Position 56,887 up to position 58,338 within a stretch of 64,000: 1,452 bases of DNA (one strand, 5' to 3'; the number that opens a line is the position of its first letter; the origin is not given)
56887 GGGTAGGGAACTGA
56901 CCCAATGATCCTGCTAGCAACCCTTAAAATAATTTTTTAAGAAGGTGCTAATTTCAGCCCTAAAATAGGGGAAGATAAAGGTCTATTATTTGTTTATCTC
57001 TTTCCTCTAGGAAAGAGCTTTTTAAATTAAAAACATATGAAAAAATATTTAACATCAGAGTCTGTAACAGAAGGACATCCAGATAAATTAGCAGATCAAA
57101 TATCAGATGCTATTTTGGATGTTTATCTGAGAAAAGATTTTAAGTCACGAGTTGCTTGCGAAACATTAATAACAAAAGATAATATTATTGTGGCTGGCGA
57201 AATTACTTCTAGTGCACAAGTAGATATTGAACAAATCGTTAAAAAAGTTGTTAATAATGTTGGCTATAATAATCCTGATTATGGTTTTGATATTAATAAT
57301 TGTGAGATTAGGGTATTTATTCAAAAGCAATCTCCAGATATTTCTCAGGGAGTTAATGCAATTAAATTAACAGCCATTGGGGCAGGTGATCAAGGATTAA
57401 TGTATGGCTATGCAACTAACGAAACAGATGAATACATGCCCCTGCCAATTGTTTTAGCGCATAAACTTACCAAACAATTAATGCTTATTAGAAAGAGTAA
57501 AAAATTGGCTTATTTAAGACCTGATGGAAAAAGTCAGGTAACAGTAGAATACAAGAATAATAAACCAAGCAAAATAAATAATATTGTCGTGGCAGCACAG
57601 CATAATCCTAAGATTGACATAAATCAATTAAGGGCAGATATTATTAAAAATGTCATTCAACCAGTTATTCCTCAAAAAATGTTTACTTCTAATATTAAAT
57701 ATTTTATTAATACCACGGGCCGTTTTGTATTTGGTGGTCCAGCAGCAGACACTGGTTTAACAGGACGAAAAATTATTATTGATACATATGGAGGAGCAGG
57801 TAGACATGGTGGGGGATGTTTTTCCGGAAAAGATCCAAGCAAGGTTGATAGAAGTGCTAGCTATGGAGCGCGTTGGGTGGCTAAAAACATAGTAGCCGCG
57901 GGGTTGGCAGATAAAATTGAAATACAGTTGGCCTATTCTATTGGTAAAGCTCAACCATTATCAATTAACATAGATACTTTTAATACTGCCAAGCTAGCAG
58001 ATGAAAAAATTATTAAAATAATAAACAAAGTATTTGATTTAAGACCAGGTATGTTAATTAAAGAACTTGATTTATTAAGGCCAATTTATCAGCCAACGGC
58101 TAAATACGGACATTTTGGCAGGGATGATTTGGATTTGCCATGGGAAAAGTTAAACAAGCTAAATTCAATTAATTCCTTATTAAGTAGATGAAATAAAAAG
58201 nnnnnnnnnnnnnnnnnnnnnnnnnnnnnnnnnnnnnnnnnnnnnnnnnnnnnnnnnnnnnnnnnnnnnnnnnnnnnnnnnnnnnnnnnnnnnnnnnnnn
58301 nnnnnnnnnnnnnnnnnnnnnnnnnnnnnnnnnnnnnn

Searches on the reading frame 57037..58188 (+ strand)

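Call 57: search_protein_families(library=pfam, proteins=[window:57037-58188:+], max_evalue=0.0001)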
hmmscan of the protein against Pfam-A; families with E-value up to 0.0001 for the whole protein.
window:57037-58188:+ (384 aa): 3 families
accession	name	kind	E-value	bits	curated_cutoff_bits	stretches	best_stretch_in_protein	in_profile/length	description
PF02773.21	S-AdoMet_synt_C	-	1e-65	220.3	25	1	233-371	2-138/138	S-adenosylmethionine synthetase, C-terminal domain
PF02772.21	S-AdoMet_synt_M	-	1.5e-49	167.5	29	1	114-230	2-120/120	S-adenosylmethionine synthetase, central domain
PF00438.25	S-AdoMet_synt_N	-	2.8e-41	140.5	33.1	1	3-100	2-99/99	S-adenosylmethionine synthetase, N-terminal domain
